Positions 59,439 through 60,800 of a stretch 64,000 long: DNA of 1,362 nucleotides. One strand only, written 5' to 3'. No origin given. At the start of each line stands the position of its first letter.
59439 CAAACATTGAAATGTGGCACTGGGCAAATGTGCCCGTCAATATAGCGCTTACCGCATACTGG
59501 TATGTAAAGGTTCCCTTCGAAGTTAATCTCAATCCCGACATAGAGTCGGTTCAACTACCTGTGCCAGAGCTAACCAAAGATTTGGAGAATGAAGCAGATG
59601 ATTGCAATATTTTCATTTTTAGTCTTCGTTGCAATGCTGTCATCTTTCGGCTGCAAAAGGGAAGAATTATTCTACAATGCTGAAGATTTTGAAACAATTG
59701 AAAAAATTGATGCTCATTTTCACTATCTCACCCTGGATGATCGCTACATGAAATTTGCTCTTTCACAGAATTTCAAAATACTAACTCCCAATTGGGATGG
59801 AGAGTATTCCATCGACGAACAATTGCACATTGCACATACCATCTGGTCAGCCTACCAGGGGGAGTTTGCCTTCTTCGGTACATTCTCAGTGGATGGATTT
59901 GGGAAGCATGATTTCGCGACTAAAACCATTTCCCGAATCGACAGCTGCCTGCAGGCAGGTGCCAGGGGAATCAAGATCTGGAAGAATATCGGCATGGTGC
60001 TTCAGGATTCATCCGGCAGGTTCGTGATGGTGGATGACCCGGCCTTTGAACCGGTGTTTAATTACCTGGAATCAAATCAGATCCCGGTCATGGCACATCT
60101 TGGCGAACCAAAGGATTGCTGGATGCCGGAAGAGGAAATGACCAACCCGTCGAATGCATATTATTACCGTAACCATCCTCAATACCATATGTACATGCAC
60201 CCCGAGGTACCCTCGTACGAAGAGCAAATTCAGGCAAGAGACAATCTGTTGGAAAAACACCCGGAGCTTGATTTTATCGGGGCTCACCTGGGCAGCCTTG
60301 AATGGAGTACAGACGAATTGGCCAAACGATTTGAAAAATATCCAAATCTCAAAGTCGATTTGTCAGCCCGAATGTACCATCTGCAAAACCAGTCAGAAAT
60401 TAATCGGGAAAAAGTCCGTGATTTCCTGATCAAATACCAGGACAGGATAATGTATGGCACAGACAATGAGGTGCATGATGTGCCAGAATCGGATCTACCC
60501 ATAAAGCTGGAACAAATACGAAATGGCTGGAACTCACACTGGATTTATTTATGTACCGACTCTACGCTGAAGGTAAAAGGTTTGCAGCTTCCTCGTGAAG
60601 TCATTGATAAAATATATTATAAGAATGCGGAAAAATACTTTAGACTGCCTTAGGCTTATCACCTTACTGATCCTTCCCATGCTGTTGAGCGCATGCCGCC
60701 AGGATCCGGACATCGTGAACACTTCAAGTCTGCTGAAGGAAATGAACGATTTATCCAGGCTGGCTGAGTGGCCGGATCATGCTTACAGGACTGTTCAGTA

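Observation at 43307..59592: Sixteen kilobases of extreme, patchy reading-frame damage whose clean intervals ignore gene boundaries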

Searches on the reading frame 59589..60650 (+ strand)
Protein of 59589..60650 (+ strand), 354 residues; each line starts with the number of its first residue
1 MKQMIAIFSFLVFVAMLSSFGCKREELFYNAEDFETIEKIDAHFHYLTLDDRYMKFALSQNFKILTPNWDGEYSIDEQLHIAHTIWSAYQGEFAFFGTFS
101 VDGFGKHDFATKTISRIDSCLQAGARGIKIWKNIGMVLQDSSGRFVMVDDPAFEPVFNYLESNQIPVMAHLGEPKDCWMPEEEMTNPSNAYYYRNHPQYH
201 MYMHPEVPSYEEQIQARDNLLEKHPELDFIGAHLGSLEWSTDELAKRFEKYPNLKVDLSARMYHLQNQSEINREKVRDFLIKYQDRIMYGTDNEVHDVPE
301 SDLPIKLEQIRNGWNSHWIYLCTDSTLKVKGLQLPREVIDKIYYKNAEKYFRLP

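Call 18: find_encoding_contigs(protein=window:59589-60650:+, flank=10000, max_places=10)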
Protein window:59589-60650:+ (354 aa): no gene with exactly this product is on record in the collection.
